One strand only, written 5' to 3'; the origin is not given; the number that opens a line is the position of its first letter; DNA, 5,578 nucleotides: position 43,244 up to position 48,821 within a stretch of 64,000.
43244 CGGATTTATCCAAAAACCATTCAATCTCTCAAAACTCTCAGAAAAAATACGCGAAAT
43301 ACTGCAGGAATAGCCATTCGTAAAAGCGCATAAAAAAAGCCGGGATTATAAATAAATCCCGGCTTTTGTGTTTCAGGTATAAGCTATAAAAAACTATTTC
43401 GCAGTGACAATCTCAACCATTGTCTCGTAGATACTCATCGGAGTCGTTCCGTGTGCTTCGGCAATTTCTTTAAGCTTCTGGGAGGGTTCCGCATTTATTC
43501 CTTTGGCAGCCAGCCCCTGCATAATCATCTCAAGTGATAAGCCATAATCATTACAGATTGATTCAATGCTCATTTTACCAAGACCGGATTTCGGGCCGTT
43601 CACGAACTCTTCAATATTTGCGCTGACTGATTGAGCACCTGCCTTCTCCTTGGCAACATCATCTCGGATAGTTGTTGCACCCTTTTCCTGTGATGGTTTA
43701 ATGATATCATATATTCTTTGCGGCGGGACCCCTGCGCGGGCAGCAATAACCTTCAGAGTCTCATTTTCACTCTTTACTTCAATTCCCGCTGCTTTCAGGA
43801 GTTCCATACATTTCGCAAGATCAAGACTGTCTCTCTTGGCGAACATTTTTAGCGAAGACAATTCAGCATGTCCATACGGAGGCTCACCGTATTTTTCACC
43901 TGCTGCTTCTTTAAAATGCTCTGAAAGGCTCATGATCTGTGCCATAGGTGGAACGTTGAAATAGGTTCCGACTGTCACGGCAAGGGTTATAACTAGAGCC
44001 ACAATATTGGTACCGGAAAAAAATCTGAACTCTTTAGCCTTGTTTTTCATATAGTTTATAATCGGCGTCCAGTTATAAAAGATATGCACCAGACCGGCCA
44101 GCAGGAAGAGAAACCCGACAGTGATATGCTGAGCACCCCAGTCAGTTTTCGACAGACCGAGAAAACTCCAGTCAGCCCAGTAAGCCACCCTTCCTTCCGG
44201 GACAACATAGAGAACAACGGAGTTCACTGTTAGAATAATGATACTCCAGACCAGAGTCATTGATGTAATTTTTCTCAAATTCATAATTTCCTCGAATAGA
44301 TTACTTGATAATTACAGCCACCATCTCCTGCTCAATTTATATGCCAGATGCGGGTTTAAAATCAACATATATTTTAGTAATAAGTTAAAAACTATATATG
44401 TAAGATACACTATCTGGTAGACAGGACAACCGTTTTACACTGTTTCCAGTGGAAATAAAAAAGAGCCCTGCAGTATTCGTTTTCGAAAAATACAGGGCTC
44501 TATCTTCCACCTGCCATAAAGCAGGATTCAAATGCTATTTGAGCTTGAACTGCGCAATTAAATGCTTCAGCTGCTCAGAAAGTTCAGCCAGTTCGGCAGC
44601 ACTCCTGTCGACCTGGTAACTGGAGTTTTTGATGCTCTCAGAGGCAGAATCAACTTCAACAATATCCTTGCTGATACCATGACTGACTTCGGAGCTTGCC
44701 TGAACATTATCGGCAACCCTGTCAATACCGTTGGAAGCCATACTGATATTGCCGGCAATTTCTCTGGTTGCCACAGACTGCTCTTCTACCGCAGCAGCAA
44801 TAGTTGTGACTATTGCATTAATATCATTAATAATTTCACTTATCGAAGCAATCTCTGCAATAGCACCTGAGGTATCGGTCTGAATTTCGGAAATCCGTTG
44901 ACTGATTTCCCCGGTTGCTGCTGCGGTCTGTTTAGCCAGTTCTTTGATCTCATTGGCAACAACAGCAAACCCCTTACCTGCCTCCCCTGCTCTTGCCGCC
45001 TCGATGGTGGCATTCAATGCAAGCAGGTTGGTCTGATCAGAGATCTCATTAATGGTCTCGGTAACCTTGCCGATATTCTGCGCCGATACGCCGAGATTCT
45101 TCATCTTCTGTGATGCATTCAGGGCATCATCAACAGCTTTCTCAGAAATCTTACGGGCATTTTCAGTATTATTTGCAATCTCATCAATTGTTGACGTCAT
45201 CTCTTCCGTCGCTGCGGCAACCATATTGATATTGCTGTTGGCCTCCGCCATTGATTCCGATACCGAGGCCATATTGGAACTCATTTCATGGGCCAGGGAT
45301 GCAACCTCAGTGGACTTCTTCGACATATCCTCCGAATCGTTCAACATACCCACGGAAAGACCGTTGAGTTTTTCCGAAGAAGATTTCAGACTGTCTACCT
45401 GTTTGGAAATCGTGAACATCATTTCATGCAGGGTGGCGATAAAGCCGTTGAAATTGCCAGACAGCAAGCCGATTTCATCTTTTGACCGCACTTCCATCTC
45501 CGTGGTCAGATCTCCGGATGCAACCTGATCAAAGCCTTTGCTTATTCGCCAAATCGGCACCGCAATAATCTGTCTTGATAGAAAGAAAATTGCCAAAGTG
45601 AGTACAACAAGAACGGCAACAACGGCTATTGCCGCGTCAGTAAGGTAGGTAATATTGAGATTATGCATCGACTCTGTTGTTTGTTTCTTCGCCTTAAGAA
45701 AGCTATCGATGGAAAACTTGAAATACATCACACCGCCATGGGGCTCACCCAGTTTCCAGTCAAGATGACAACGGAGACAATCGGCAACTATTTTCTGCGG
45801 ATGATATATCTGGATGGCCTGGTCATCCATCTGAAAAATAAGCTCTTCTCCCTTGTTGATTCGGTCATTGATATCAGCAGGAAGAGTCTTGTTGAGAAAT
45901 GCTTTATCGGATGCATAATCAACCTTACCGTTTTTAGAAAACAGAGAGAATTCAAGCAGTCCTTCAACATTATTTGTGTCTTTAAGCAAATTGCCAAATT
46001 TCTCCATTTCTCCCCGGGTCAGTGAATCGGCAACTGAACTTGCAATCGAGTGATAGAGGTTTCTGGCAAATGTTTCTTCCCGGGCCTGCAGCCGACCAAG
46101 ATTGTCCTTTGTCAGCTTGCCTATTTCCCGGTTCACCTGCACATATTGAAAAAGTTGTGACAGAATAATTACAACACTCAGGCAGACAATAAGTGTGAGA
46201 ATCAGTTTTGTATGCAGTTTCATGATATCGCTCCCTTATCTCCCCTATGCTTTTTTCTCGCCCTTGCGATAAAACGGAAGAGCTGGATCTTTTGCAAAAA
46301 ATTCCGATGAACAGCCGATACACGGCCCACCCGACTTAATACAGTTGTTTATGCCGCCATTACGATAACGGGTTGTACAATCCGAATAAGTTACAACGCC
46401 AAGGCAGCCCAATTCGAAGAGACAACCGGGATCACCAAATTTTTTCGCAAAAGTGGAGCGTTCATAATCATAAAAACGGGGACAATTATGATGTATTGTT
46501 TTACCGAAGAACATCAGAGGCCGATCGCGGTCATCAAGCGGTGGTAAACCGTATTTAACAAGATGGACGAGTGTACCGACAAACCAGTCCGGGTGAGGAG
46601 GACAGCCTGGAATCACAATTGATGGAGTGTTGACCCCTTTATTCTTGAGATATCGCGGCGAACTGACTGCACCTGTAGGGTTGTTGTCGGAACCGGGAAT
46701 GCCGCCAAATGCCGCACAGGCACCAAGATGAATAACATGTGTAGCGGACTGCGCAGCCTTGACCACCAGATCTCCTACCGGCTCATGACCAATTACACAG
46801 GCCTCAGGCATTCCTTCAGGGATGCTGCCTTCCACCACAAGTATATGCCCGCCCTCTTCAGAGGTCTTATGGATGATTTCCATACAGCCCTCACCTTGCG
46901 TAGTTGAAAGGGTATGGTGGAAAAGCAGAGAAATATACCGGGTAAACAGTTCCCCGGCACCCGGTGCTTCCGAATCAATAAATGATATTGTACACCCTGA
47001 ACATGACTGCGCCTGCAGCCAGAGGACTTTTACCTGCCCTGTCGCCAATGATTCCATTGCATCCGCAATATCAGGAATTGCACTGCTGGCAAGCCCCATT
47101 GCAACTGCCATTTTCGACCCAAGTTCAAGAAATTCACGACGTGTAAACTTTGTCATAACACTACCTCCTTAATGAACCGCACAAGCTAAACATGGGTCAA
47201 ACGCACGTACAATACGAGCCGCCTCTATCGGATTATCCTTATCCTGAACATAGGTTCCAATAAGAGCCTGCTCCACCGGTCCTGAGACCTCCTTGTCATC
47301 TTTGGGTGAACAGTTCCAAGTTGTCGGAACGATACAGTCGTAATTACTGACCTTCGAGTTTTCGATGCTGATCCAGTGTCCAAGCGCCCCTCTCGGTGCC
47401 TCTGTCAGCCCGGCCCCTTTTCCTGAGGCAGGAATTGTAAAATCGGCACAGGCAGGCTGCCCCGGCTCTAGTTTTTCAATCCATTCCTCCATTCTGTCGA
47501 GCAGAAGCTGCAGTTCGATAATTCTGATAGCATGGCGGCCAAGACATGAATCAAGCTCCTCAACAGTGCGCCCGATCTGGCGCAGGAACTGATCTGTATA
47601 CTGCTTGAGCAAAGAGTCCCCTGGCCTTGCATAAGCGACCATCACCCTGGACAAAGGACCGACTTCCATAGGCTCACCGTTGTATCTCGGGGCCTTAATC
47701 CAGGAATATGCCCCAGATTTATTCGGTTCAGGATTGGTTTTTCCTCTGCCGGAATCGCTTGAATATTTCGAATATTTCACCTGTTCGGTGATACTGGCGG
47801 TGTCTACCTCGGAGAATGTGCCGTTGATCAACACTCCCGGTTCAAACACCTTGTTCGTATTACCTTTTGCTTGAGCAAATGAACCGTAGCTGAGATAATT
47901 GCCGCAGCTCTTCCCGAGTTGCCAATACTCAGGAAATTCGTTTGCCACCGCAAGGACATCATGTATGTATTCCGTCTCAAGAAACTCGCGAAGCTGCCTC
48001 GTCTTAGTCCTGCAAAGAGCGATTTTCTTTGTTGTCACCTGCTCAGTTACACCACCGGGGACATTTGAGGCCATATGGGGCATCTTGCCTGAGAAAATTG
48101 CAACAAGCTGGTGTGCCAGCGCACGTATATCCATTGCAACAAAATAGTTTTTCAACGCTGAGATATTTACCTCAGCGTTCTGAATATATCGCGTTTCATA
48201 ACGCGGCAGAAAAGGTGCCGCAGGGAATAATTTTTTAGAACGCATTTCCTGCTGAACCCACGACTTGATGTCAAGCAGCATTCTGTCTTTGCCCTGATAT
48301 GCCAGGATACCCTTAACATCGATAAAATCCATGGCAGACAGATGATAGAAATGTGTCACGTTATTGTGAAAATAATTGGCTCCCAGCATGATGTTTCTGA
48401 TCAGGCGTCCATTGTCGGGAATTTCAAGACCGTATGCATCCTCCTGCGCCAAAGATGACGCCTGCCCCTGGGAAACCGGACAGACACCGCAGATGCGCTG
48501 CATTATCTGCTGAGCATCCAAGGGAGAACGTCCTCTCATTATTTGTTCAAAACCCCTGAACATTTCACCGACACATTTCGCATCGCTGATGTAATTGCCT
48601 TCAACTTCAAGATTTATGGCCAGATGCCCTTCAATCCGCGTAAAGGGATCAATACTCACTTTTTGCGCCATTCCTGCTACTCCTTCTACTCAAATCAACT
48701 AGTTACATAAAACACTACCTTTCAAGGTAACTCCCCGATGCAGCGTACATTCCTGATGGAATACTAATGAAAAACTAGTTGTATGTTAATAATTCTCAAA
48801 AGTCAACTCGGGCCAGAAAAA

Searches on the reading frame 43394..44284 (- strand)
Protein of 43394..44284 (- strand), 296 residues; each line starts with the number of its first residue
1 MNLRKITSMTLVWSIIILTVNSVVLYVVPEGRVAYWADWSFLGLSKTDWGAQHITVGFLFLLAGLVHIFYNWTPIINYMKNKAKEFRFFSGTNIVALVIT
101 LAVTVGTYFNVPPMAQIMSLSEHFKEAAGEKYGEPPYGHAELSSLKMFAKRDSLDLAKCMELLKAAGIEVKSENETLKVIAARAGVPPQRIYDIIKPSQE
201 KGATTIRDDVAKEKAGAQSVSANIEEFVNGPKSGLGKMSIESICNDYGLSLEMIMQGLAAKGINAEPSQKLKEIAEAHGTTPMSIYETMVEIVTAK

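Call 18: search_protein_families(library=pfam, proteins=[window:43394-44284:-], max_evalue=0.1)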
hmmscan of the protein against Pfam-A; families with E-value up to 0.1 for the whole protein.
window:43394-44284:- (296 aa): 5 families
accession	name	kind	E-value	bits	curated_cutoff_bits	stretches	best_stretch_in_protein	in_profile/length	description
PF14358.11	DUF4405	-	9e-16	58.6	26.7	1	6-72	1-66/66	Domain of unknown function (DUF4405)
PF04760.21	IF2_N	-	0.027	14.7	25.3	0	158-177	19-38/53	Translation initiation factor IF-2, N-terminal region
PF13518.12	HTH_28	-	0.03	14.8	25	0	173-196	11-34/52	Helix-turn-helix domain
PF01476.26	LysM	-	0.048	14.1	20.9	0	174-192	6-24/43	LysM domain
PF01978.25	TrmB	-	0.065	13.5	25.6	0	170-203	18-51/68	Sugar-specific transcriptional regulator TrmB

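Call 19: search_protein_families(library=ncbifam, proteins=[window:43394-44284:-], max_evalue=0.001)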
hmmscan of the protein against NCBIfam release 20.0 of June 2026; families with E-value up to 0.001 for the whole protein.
window:43394-44284:- (296 aa): 0 families

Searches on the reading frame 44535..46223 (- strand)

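Call 18: search_protein_families(library=pfam, proteins=[window:44535-46223:-], max_evalue=0.1)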
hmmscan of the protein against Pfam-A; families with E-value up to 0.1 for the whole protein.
window:44535-46223:- (562 aa): 5 families
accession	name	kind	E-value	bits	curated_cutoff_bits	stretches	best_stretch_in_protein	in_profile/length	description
PF00015.26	MCPsignal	-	4.6e-32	111.7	34.6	1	358-513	12-171/172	Methyl-accepting chemotaxis protein (MCP) signalling domain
PF00672.30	HAMP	-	5.8e-12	46.2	25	1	219-267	5-53/53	HAMP domain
PF07889.17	DUF1664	-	2.6e-05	24.7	34.6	2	312-392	37-114/124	Protein of unknown function (DUF1664)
PF04108.17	ATG17_like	-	0.004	17.1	43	1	425-558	113-247/355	Autophagy protein ATG17-like domain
PF02646.22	RmuC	-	0.016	14.8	26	1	291-362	215-287/291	RmuC family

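Call 19: search_protein_families(library=ncbifam, proteins=[window:44535-46223:-], max_evalue=0.001)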
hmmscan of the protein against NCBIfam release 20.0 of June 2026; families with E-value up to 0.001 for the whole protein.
window:44535-46223:- (562 aa): 16 families
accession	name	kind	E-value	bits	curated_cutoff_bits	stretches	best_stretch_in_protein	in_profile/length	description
NF058645.1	MCPCtpMPsAe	equivalog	7.7e-42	143.8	900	1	188-560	198-557/558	methyl-accepting chemotaxis protein CtpM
NF041847.1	transduc_aer2_vibrio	equivalog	2e-25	89.1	1200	1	294-535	501-742/804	aerotaxis transducer Aer2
NF047851.1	MCPCitTducer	equivalog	4.2e-25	88.8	900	1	181-531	183-500/553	methyl-accepting chemotaxis citrate transducer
NF007309.0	PRK09793.1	equivalog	7e-24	84.7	903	1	172-535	170-501/533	methyl-accepting chemotaxis protein IV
NF011622.0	PRK15048.1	equivalog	3e-23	82.8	900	1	181-519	179-487/553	methyl-accepting chemotaxis protein II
NF011615.0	PRK15041.1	equivalog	3e-22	79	947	1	199-515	197-495/554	methyl-accepting chemotaxis protein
NF050802.1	AspChtxCcaA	equivalog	3.1e-15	55.6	1300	1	347-502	535-682/700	aspartate chemotaxis receptor CcaA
NF033092.0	HK_WalK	equivalog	7.2e-09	34.7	725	1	4-273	6-254/594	cell wall metabolism sensor histidine kinase WalK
NF007837.0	PRK10549.1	equivalog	2.9e-08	32.8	603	1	199-266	169-234/466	envelope stress sensor histidine kinase BaeS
NF040691.1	MtrAB_MtrB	equivalog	3.9e-08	32.7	450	1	4-267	6-259/507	MtrAB system histidine kinase MtrB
NF012163.2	BaeS_SmeS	equivalog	3.3e-07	29.6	500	1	199-267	168-235/457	sensor histidine kinase efflux regulator BaeS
NF045901.1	HisKinLetSLeg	equivalog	4.5e-06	24.9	1650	1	193-321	177-311/906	two-component system sensor histidine kinase LetS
NF011874.0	PRK15347.1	equivalog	6.5e-06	24.5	852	1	192-314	293-409/921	two component system sensor kinase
NF038263.1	prot_phos_SiaA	equivalog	9.3e-06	24.4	700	1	190-269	304-383/658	biofilm regulation protein phosphatase SiaA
TIGR02168.1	SMC_prok_B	equivalog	9.9e-05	20.2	567.35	1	303-559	666-929/1181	chromosome segregation protein SMC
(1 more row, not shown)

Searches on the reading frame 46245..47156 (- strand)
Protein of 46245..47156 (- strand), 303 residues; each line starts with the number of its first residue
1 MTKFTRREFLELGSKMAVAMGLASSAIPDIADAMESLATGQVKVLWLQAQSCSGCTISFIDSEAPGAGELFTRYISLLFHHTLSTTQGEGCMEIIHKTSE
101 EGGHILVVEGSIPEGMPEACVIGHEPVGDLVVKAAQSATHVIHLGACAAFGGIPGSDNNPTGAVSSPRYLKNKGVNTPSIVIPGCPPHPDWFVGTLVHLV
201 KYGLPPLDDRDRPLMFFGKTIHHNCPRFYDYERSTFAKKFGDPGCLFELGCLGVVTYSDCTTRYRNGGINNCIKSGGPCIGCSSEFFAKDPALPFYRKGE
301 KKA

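Call 18: search_protein_families(library=pfam, proteins=[window:46245-47156:-], max_evalue=0.1)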
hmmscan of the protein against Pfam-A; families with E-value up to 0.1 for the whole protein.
window:46245-47156:- (303 aa): 2 families
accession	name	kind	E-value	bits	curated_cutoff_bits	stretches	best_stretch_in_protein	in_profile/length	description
PF01058.29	Oxidored_q6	-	3.4e-26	91.9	27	1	52-199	1-128/128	NADH ubiquinone oxidoreductase, 20 Kd subunit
PF14720.11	NiFe_hyd_SSU_C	-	1.7e-22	80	27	1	217-290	1-75/80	NiFe/NiFeSe hydrogenase small subunit C-terminal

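Call 19: search_protein_families(library=ncbifam, proteins=[window:46245-47156:-], max_evalue=0.001)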
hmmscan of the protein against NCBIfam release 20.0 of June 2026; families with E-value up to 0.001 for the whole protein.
window:46245-47156:- (303 aa): 5 families
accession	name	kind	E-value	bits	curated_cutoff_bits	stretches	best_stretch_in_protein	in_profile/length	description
NF045520.1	H2_NiFeSe_small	exception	3.6e-74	249.9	470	1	4-297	2-313/314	NiFeSe hydrogenase small subunit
TIGR00391.1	hydA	subfamily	2.5e-65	221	179.5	1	4-289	15-303/365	hydrogenase small subunit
NF007779.0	PRK10468.1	equivalog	4.9e-60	203.5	659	1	4-285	13-298/372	hydrogenase 2 small subunit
NF045875.1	F420_non_VhuG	exception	2.4e-09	36.8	450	1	179-283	143-237/286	F420-non-reducing hydrogenase subunit VhuG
TIGR03294.1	FrhG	equivalog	2.7e-05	24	245.5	1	42-201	2-142/228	coenzyme F420 hydrogenase subunit gamma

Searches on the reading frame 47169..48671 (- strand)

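Call 18: search_protein_families(library=pfam, proteins=[window:47169-48671:-], max_evalue=0.1)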
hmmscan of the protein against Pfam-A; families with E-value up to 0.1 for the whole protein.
window:47169-48671:- (500 aa): 1 family
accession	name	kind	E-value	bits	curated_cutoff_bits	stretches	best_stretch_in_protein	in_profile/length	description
PF00374.24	NiFeSe_Hases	-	3.4e-147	491.9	25.8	1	39-500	1-508/508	Nickel-dependent hydrogenase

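Call 19: search_protein_families(library=ncbifam, proteins=[window:47169-48671:-], max_evalue=0.001)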
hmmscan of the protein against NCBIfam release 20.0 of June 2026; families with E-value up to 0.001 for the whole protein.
window:47169-48671:- (500 aa): 11 families
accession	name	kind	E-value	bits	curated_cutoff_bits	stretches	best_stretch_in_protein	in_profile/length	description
NF033181.1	NiFeSe_hydrog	equivalog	1.2e-188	628.2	600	1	2-500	1-495/507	nickel-dependent hydrogenase large subunit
NF045518.1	H2_NiFeSe_large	exception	6.5e-152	506.7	780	2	151-500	121-480/485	NiFeSe hydrogenase large subunit HysA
NF007778.0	PRK10467.1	equivalog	1.3e-91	307.6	969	1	1-500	1-552/567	hydrogenase 2 large subunit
NF007550.0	PRK10170.1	equivalog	1e-79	268.6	1101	2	317-500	390-582/597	Ni/Fe-hydrogenase large subunit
TIGR03295.1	frhA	equivalog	1.5e-40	139.5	392.5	1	1-500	1-395/412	coenzyme F420 hydrogenase subunit alpha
NF041785.2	VhuA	equivalog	1.9e-29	102.5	800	2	3-117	2-117/418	F420-non-reducing hydrogenase Vhu subunit A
NF040828.1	sulfhyd_ShyA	equivalog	1.2e-28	100.2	700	2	318-500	236-411/415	NAD(P)-dependent hydrogenase/sulfhydrogenase 2 subunit alpha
NF040832.1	sulfhyd_HydA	equivalog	3.4e-16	59.4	880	2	322-500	252-422/426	NADPH-dependent hydrogenase/sulfhydrogenase 1 subunit alpha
NF004739.1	PRK06075.1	equivalog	5.6e-12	45.1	360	1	14-105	13-105/384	NADH-quinone oxidoreductase subunit D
TIGR01962.1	NuoD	equivalog_domain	4.4e-10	39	459.35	1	15-105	16-107/386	NADH dehydrogenase (quinone) subunit D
NF040602.1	F420_dehyd_FpoD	exception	3.6e-05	23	600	1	14-96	20-103/372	F420H2 dehydrogenase subunit FpoD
